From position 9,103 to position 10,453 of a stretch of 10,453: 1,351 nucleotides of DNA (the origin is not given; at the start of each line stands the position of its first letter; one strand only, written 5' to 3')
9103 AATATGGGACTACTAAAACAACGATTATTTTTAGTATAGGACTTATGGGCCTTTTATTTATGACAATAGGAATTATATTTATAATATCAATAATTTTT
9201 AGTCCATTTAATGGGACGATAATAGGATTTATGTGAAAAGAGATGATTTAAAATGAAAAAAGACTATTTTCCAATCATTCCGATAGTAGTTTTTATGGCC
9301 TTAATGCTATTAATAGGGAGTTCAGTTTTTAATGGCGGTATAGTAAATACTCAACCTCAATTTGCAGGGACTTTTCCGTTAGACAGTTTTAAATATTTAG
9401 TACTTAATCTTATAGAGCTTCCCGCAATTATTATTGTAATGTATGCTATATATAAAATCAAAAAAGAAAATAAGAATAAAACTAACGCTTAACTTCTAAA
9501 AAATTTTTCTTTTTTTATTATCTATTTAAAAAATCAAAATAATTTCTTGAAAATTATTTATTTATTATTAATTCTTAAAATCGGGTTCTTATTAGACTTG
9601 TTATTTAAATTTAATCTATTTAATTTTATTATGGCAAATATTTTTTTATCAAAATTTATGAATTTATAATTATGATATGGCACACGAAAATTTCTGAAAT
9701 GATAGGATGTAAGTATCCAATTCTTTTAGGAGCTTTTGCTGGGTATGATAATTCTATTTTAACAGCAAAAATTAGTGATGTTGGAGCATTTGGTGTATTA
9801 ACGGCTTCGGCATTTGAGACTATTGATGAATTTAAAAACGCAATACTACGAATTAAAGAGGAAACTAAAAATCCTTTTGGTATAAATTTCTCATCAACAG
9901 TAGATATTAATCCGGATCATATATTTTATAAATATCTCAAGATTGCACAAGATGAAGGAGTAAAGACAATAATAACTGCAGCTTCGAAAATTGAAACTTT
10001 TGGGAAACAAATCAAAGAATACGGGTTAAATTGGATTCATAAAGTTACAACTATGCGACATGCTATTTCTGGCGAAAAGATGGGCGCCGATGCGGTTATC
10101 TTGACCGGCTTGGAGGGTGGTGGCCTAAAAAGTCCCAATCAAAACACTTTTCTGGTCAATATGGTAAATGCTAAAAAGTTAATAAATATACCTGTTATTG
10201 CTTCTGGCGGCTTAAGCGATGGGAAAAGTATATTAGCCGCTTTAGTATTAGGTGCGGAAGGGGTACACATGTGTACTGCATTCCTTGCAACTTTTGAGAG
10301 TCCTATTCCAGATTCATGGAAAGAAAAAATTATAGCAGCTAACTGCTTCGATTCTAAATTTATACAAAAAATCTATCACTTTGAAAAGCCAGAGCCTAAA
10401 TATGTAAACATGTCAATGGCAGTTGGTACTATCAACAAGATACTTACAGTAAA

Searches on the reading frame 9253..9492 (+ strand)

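Call 6: search_protein_families(library=pfam, proteins=[window:9253-9492:+], max_evalue=0.01)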
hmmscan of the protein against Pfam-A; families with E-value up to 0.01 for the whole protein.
window:9253-9492:+ (79 aa): 1 family
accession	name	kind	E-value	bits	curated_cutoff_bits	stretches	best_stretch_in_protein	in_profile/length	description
PF00029.24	Connexin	-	0.0096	16.1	31.3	0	39-77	66-106/225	Connexin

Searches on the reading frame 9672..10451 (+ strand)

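Call 6: search_protein_families(library=pfam, proteins=[window:9672-10451:+], max_evalue=0.01)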
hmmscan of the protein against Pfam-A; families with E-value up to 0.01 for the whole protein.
window:9672-10451:+ (260 aa): 4 families
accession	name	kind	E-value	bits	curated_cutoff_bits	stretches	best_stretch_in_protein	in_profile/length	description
PF03060.21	NMO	-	3.9e-37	128.8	28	1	6-231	3-252/331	Nitronate monooxygenase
PF00478.31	IMPDH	-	1.3e-05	24.8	25.6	1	157-211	192-246/345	IMP dehydrogenase / GMP reductase domain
PF00977.27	His_biosynth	-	0.00012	22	23.6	1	113-205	134-223/228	Histidine biosynthesis protein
PF01070.24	FMN_dh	-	0.00041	19.9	24.9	1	125-205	226-306/350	FMN-dependent dehydrogenase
